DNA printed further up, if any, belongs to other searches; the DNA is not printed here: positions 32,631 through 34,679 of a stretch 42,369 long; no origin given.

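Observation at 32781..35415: Radical-SAM pair (SPASM/twitch-like + B12-binding) embedded in the selenocysteine/formate-dehydrogenase island and apparently co-transcribed with selB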

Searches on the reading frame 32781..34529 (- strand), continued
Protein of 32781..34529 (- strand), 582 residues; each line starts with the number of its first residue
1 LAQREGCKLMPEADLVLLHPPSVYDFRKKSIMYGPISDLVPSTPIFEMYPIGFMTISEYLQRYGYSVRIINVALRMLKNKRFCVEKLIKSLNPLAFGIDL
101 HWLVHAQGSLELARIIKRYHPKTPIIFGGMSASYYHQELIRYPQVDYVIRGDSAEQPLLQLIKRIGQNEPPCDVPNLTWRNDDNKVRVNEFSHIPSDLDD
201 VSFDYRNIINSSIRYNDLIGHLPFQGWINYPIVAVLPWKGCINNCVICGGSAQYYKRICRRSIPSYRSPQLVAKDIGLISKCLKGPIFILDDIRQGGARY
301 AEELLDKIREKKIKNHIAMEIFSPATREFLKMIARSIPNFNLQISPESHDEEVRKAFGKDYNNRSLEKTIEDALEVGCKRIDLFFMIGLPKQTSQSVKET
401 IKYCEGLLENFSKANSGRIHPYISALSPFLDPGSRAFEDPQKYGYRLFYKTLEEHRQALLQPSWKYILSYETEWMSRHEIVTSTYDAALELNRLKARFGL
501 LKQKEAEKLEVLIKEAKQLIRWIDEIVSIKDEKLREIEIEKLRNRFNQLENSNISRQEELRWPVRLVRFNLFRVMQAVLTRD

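Call 35: find_related_loci(query=A1, collection=metagenome_contigs, flank=10000)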
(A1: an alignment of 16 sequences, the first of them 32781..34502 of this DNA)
Query A1 (573 aa) in metagenome_contigs; peptide patterns used: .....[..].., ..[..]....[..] (x = any residue, [..] = any of these).
600 stretches matched a pattern (row limit reached: there are more); 575 encode a relative of the query (tblastn E <= 1e-3); the best 80 are kept; 80 distinct loci.
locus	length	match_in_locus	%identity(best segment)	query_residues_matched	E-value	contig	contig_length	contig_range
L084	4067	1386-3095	69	1-570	0e+0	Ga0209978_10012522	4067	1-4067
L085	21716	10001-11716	67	1-573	0e+0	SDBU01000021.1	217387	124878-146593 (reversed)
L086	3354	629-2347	65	1-572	0e+0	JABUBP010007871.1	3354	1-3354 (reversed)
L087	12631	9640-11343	59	3-570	0e+0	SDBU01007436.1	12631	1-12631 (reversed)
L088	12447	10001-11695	57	3-572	0e+0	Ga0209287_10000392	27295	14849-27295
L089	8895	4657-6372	56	1-573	0e+0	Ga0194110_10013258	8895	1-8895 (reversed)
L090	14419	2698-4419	53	1-572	0e+0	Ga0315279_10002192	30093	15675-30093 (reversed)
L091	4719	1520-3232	55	1-572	0e+0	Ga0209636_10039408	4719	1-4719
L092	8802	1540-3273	53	1-565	0e+0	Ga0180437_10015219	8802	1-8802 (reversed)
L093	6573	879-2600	53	1-572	0e+0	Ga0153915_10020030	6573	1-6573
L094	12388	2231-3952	54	1-572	0e+0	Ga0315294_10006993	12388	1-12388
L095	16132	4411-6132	53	1-572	0e+0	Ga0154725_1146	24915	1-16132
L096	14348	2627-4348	53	1-572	0e+0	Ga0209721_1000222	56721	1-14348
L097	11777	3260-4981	53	1-572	0e+0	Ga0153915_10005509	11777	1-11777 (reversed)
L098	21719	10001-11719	53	1-571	0e+0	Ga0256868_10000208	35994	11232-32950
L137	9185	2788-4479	52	4-572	0e+0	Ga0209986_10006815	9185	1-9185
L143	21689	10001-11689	51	5-571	0e+0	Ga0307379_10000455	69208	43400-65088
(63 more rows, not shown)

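Call 37: search_protein_families(library=ncbifam, proteins=[L010:1724-2650:+, L013:7485-8474:+, L029:8532-9050:+, L029:9047-9967:+, L029:11731-13179:+], max_evalue=0.00001)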
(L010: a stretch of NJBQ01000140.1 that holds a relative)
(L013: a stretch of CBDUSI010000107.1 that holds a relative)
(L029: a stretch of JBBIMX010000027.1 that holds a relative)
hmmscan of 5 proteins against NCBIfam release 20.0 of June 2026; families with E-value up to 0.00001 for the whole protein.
L010:1724-2650:+ (308 aa): 18 families
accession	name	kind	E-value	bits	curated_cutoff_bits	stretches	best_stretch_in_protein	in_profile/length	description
NF004749.0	PRK06080.1-1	equivalog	4.7e-56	190.2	277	1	3-303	16-309/311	1,4-dihydroxy-2-naphthoate polyprenyltransferase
NF004751.0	PRK06080.1-3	equivalog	5.3e-55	187.1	264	1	4-301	8-295/296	1,4-dihydroxy-2-naphthoate polyprenyltransferase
TIGR02235.1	menA_cyano-plnt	equivalog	1.7e-44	152.2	225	1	8-301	1-285/285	2-carboxy-1,4-naphthoquinone phytyltransferase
NF009926.0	PRK13387.1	equivalog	1.3e-43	149.3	316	1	19-304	16-316/317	1,4-dihydroxy-2-naphthoate polyprenyltransferase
TIGR00751.1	menA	equivalog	9.7e-39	133.5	102.15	1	22-297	9-283/284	1,4-dihydroxy-2-naphthoate octaprenyltransferase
NF004750.0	PRK06080.1-2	equivalog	1.8e-36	126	346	1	4-301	4-300/301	1,4-dihydroxy-2-naphthoate polyprenyltransferase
NF004753.0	PRK06080.1-5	equivalog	2.2e-36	125.6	555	1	9-303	14-307/312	1,4-dihydroxy-2-naphthoate polyprenyltransferase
NF004617.0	PRK05951.1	equivalog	5.5e-34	117.7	239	1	36-297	44-295/306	prenyltransferase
NF004752.0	PRK06080.1-4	subfamily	9.8e-33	114.1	289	1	20-289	17-288/300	1,4-dihydroxy-2-naphthoate polyprenyltransferase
NF004754.0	PRK06080.1-6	equivalog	8.3e-27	94.4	522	1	5-303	8-305/308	1,4-dihydroxy-2-naphthoate polyprenyltransferase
NF009513.0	PRK12872.1-3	equivalog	2.1e-11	43.9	288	1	38-275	49-272/293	prenyltransferase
NF005742.0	PRK07566.1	equivalog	3.4e-11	42.8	313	1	36-250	54-265/315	chlorophyll synthase ChlG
NF009523.0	PRK12884.1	equivalog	1.3e-10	40.9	269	1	41-255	36-233/279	prenyltransferase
NF009058.0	PRK12392.1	subfamily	2.1e-10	40.2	494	1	24-243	31-246/333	bacteriochlorophyll c synthase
TIGR01476.1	chlor_syn_BchG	subfamily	3.7e-10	39.7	212.3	1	39-260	29-246/283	(bacterio)chlorophyll synthase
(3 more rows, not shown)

L013:7485-8474:+ (329 aa): 16 families
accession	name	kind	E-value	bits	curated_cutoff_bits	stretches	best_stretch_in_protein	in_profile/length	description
NF040698.1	IdsA_Meth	equivalog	3.7e-69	233.4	468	1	25-328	23-327/328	short chain isoprenyl diphosphate synthase IdsA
TIGR02749.1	prenyl_cyano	equivalog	3e-65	220.4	383.2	1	3-327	3-320/322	solanesyl diphosphate synthase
TIGR02748.1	GerC3_HepT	equivalog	9.4e-64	215.5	456.55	1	2-310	1-299/319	heptaprenyl diphosphate synthase component II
NF041169.1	f2_encap_cargo4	exception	2.9e-63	214.1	450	1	40-328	46-333/334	family 2 encapsulin nanocompartment cargo protein polyprenyl transferase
NF041003.1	GGPP_syn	equivalog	1.8e-61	208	500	1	16-322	12-319/326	geranylgeranyl diphosphate synthase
NF008140.0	PRK10888.1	equivalog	8.2e-55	186.4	412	1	36-319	36-311/323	octaprenyl diphosphate synthase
NF045628.1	HxpDPsynlarge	equivalog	3.2e-54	184.1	500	1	12-317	3-299/311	hexaprenyl-diphosphate synthase large subunit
NF042417.1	NPPPS_Mycobact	equivalog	1.6e-51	175.3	600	1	10-327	22-333/335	nonaprenyl/(2E,6E)-farnesyl/geranylgeranyl diphosphat synthase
NF045485.1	FPPsyn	subfamily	4.6e-51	173.7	275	1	28-281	21-282/288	farnesyl diphosphate synthase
NF045549.1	GGPPsyn_IdsB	equivalog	2.5e-48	164.9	475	1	34-259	55-278/346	geranylgeranyl diphosphate synthase IdsB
NF040789.2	gerfarn_diphsyn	equivalog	1.6e-40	139.4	560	1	33-327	35-343/345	geranylfarnesyl diphosphate synthase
NF045685.1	GGPPSynCrtE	equivalog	3.5e-37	128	460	1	16-259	13-262/293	geranylgeranyl diphosphate synthase CrtE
NF040627.1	GFPS_Meth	equivalog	2.1e-35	122.6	600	1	12-248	7-230/285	geranylfarnesyl diphosphate synthase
NF007877.0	PRK10581.1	equivalog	5.4e-27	94.7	321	1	41-267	41-273/299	(2E,6E)-farnesyl diphosphate synthase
NF042416.1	GFPPS_Mycobact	equivalog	6.3e-24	84.6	600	2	27-105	25-106/350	bifunctional (2E,6E)-farnesyl/geranyl diphosphate synthase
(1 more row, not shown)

L029:8532-9050:+ (172 aa): 0 families

L029:9047-9967:+ (306 aa): 1 family
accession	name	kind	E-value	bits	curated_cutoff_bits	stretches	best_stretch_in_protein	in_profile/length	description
NF041079.1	CBASS_lipase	equivalog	5.8e-14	52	200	1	7-161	30-188/317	CBASS cGAMP-activated phospholipase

L029:11731-13179:+ (482 aa): 4 families
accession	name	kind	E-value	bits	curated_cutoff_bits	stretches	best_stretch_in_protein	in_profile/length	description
TIGR00474.1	selA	equivalog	9.4e-189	628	267.9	1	10-468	1-454/455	L-seryl-tRNA(Sec) selenium transferase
TIGR01437.1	selA_rel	subfamily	2.3e-18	66.3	385.3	1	87-355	7-264/363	DgaE family pyridoxal phosphate-dependent ammonia lyase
NF047797.1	glminPNH3LysDgaE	equivalog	1.8e-14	53.5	600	1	87-364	9-274/367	D-glucosaminate-6-phosphate ammonia lyase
TIGR03576.1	pyridox_MJ0158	hypoth_equivalog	4e-09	36.1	304.45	1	286-351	188-253/346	TIGR03576 family pyridoxal phosphate-dependent enzyme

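Call 41: search_protein_families(library=ncbifam, proteins=[L066:11682-12629:+, L036:11690-12637:+, L066:10001-11665:+, L066:8053-9216:+, L066:13573-15396:+, L036:6984-8171:+, L036:8264-9133:-, L066:5189-7384:-], max_evalue=0.00001)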
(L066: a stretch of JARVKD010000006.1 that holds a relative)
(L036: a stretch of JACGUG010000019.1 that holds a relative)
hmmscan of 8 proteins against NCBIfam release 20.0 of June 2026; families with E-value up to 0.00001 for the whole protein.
L066:11682-12629:+ (315 aa): 9 families
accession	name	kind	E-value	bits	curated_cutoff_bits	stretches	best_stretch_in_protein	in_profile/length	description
TIGR00345.1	GET3_arsA_TRC40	subfamily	2e-56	191.7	135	1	20-314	2-297/299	TRC40/GET3/ArsA family transport-energizing ATPase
NF041417.1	ArsA_halo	exception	7.2e-38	130.7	800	1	13-315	10-293/617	arsenical pump-driving ATPase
TIGR04291.1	arsen_driv_ArsA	equivalog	1.2e-26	93.6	650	1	14-309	2-284/565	arsenical pump-driving ATPase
NF050088.1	Get3_fold_NosAFP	equivalog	4.9e-17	61.9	325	1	16-161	3-145/364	Get3/ArsA fold putative tail anchor-mediating ATPase NosAFP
NF053622.1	ATPseBagAMYCTU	equivalog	2.1e-11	43.8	400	0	14-63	6-55/325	ATPase BagA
NF053621.1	ATPseBagBMYCTU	equivalog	4.7e-11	42.4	521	1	11-164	8-163/371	ATPase BagB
NF041546.1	ParA_partition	equivalog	1.8e-07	30.9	180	1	22-67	7-52/203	ParA family partition ATPase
NF041136.1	MrpORP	equivalog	1.9e-06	27.4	450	0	16-81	7-79/365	iron-sulfur cluster carrier protein MrpORP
TIGR01968.1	minD_bact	equivalog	2e-06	27.4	212.9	0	21-52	8-39/261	septum site-determining protein MinD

L036:11690-12637:+ (315 aa): 9 families
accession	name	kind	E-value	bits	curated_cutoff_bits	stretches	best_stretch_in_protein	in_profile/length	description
TIGR00345.1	GET3_arsA_TRC40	subfamily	4.9e-57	193.7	135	1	20-314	2-297/299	TRC40/GET3/ArsA family transport-energizing ATPase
NF041417.1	ArsA_halo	exception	2.7e-39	135.4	800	1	14-315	11-293/617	arsenical pump-driving ATPase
TIGR04291.1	arsen_driv_ArsA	equivalog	1.6e-29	103.1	650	1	14-169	2-158/565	arsenical pump-driving ATPase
NF050088.1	Get3_fold_NosAFP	equivalog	4e-19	68.8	325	1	16-159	3-143/364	Get3/ArsA fold putative tail anchor-mediating ATPase NosAFP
NF053621.1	ATPseBagBMYCTU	equivalog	5.1e-12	45.5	521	1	13-159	10-158/371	ATPase BagB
NF053622.1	ATPseBagAMYCTU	equivalog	1.1e-11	44.8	400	0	19-62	11-54/325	ATPase BagA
TIGR01968.1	minD_bact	equivalog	1.4e-08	34.4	212.9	0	17-52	4-39/261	septum site-determining protein MinD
NF041546.1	ParA_partition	equivalog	1.6e-08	34.4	180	1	22-66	7-51/203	ParA family partition ATPase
NF041136.1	MrpORP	equivalog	9.2e-07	28.4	450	0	16-64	7-56/365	iron-sulfur cluster carrier protein MrpORP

L066:10001-11665:+ (554 aa): 12 families
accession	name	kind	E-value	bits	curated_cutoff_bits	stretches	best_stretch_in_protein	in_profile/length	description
TIGR04190.1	B12_SAM_Ta0216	equivalog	1e-208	694.5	500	1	5-543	1-541/554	TIGR04190 family B12-binding domain/radical SAM domain protein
TIGR04385.1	B12_rSAM_cofa1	equivalog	2.5e-14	53.3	450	1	39-273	18-238/438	B12 lower ligand biosynthesis radical SAM protein BzaD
TIGR04367.1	HpnR_B12_rSAM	equivalog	1.1e-13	50.6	650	1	39-312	20-265/490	hopanoid C-3 methylase HpnR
NF050148.1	rSAM_ApyD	equivalog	7.1e-13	47.8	750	1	100-195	90-184/645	RiPP biosynthesis radical SAM protein ApyD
TIGR02026.1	BchE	equivalog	2.1e-12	46.7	481.35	1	40-284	21-247/497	magnesium-protoporphyrin IX monomethyl ester anaerobic oxidative cyclase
TIGR03975.1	rSAM_ocin_1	subfamily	2.9e-08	32.7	281.85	1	99-193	143-237/606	RiPP maturation radical SAM C-methyltransferase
TIGR04479.1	bcpD_PhpK_rSAM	subfamily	4.1e-08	32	600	0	38-195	69-228/504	PhpK family radical SAM P-methyltransferase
TIGR04072.2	rSAM_ladder_B12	equivalog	3.2e-07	29.3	360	0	37-170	14-153/443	lipid biosynthesis B12-binding/radical SAM protein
TIGR03471.1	HpnJ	equivalog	4.4e-07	29.1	577.6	1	101-399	85-365/472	hopanoid biosynthesis associated radical SAM protein HpnJ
NF033712.0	B12_rSAM_KedN5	subfamily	1.5e-06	26.8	700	1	93-240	73-211/624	KedN5 family methylcobalamin-dependent radical SAM C-methyltransferase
TIGR04013.1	B12_SAM_MJ_1487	hypoth_equivalog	1.6e-06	27.2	251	0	102-402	58-336/382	TIGR04013 family B12-binding domain/radical SAM domain-containing protein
NF038361.1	rSAM_Sden_1168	equivalog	2e-06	26.7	575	0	98-254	155-311/560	Sden_1168 family B12-binding radical SAM P-methyltransferase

L066:8053-9216:+ (387 aa): 16 families
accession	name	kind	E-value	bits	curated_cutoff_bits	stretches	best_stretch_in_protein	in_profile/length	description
TIGR02032.1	GG-red-SF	subfamily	1.4e-50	172.7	158.8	1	5-282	1-297/297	geranylgeranyl reductase family protein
TIGR02023.1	BchP-ChlP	subfamily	7.1e-26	91.1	343.3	2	174-332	187-347/388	geranylgeranyl diphosphate reductase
NF041160.1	DGGPL_Thplmales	equivalog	3.9e-24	85.3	780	1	4-340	3-370/396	digeranylgeranylglycerophospholipid reductase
NF041080.1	DGGGPL_reductase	equivalog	6.8e-24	84.5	580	2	174-373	194-405/447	digeranylgeranylglycerophospholipid reductase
NF049967.1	QhpG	equivalog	6.1e-13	48.5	240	1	7-283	1-287/423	flavin-dependent monooxygenase QhpG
TIGR02028.1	ChlP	equivalog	1.1e-12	47.5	505.3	1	175-335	192-360/398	geranylgeranyl reductase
NF041385.1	Dggglyphlred_Halo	equivalog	1e-10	40.8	700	1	1-207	1-222/405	digeranylgeranylglycerophospholipid reductase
NF005313.0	PRK06847.1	subfamily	4.3e-07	29.2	372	1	6-154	6-164/375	hypothetical protein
NF005243.0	PRK06753.1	equivalog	5.2e-07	28.8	365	0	7-168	3-166/374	hypothetical protein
NF033145.1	rif_monoox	equivalog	5.3e-07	28.9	800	1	5-151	1-152/472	rifampin monooxygenase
NF045655.1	MkRedMenJ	equivalog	1.3e-06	27.6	700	0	1-143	1-146/406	menaquinone reductase MenJ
NF033460.1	glycerol3P_ox_II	equivalog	2.1e-06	27.2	460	0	5-38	2-35/361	type 2 glycerol-3-phosphate oxidase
NF006461.0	PRK08850.1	equivalog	5.2e-06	25.4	633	0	242-333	276-369/405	FAD-dependent 2-octaprenylphenol hydroxylase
TIGR01988.1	Ubi-OHases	subfamily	5.8e-06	25.4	224.65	0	6-35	1-31/387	ubiquinone biosynthesis hydroxylase, UbiH/UbiF/VisC/COQ6 family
NF038171.1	maturase_LodB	equivalog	7.7e-06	25.2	400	0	6-156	1-164/361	lysine-epsilon-oxidase maturase LodB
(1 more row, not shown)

L066:13573-15396:+ (607 aa): 3 families
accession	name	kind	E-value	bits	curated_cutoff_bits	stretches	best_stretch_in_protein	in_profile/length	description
NF033452.1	BREX_1_MTaseX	exception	1.9e-15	55.8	500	1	381-539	254-387/1210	BREX-1 system adenine-specific DNA-methyltransferase PglX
NF033451.1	BREX_2_MTaseX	equivalog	7.6e-08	30.5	400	1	345-454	161-251/1185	BREX-2 system adenine-specific DNA-methyltransferase PglX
NF047738.1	antiphage_MADS2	equivalog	1.5e-07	30.1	720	0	427-463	332-368/654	methylation-associated defense system DNA methyltransferase MAD2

L036:6984-8171:+ (395 aa): 20 families
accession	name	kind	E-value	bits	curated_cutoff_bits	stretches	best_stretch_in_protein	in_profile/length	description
TIGR02032.1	GG-red-SF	subfamily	5.3e-55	187.2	158.8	1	5-283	2-297/297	geranylgeranyl reductase family protein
NF041160.1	DGGPL_Thplmales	equivalog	7.1e-28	97.6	780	1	2-340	2-369/396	digeranylgeranylglycerophospholipid reductase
TIGR02023.1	BchP-ChlP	subfamily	2.4e-26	92.7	343.3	2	176-324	188-339/388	geranylgeranyl diphosphate reductase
NF041080.1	DGGGPL_reductase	equivalog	4.3e-26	91.8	580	2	5-152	3-157/447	digeranylgeranylglycerophospholipid reductase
NF049967.1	QhpG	equivalog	1.8e-14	53.5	240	1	6-157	1-148/423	flavin-dependent monooxygenase QhpG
TIGR02028.1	ChlP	equivalog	8.5e-12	44.5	505.3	1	177-322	193-347/398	geranylgeranyl reductase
NF041385.1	Dggglyphlred_Halo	equivalog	4.3e-10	38.7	700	1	3-152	4-152/405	digeranylgeranylglycerophospholipid reductase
NF005313.0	PRK06847.1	subfamily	1.2e-09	37.7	372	1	2-153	3-164/375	hypothetical protein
NF038174.1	maturase_GoxB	equivalog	6e-09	35.4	400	1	5-152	2-155/358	glycine oxidase maturase GoxB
TIGR02352.1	thiamin_ThiO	equivalog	6.3e-08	32.1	250.8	0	6-49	1-45/351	glycine oxidase ThiO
NF033145.1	rif_monoox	equivalog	1.1e-07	31.1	800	1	4-149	1-151/472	rifampin monooxygenase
TIGR01790.1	carotene-cycl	subfamily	1.7e-07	30.7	209.5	1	5-159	1-147/387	lycopene cyclase family protein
NF005243.0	PRK06753.1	equivalog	4.7e-07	29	365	0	6-153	3-153/374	hypothetical protein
NF005566.0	PRK07236.1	subfamily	4.8e-07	29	333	0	4-153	7-155/386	hypothetical protein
NF033460.1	glycerol3P_ox_II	equivalog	1.7e-06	27.4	460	0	4-38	2-36/361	type 2 glycerol-3-phosphate oxidase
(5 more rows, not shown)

L036:8264-9133:- (289 aa): 0 families

L066:5189-7384:- (731 aa): 33 families (the best 25 are shown)
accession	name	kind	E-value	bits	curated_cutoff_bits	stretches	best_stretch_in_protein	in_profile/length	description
TIGR01243.1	CDC48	subfamily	1.1e-285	949.7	802.65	1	10-720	2-731/733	CDC48 family AAA ATPase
NF003069.1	PRK03992.1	subfamily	2.2e-176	586.6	500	2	173-411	120-361/379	proteasome-activating nucleotidase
TIGR01242.2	TIGR01242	subfamily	1.4e-170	567.1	500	2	179-408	109-341/362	proteasome-activating nucleotidase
TIGR01241.2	FtsH_fam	equivalog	2.5e-152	508.7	600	2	179-410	157-390/598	ATP-dependent zinc metalloprotease FtsH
NF047747.1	PrtsmActNtasePan2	equivalog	4.1e-145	484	700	2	173-406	140-376/397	proteasome-activating nucleotidase Pan2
NF047748.1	PrtsmActNtasePan1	equivalog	2.4e-143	478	750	2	178-411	142-378/405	proteasome-activating nucleotidase Pan1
TIGR03689.1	pup_AAA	equivalog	7.7e-115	384.5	504.75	2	180-375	178-389/512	proteasome ATPase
NF008004.0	PRK10733.1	equivalog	7.1e-113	377.8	1008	2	179-404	147-374/644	ATP-dependent zinc metalloprotease FtsH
NF041006.2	cell_div_CdvC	equivalog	2.9e-109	365.4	650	2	448-719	94-369/370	cell division protein CdvC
NF042959.1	IteA_antiphage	equivalog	6.8e-71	239.3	510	2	468-675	102-302/367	anti-phage ATPase IteA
TIGR03922.1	T7SS_EccA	equivalog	7.6e-18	64.4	466.65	2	190-329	285-425/557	type VII secretion AAA-ATPase EccA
TIGR00635.1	ruvB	equivalog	9.2e-16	57.7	299.05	1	219-297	31-101/305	Holliday junction branch migration DNA helicase RuvB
NF000868.0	PRK00080.1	equivalog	1.1e-15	57.4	282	1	219-296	52-121/330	Holliday junction branch migration DNA helicase RuvB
NF003229.0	PRK04195.1-5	equivalog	1.7e-15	56.6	280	2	461-574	21-122/413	replication factor C large subunit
NF003230.0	PRK04195.1-6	equivalog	1.3e-11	43.8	441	0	218-243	39-64/494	replication factor C large subunit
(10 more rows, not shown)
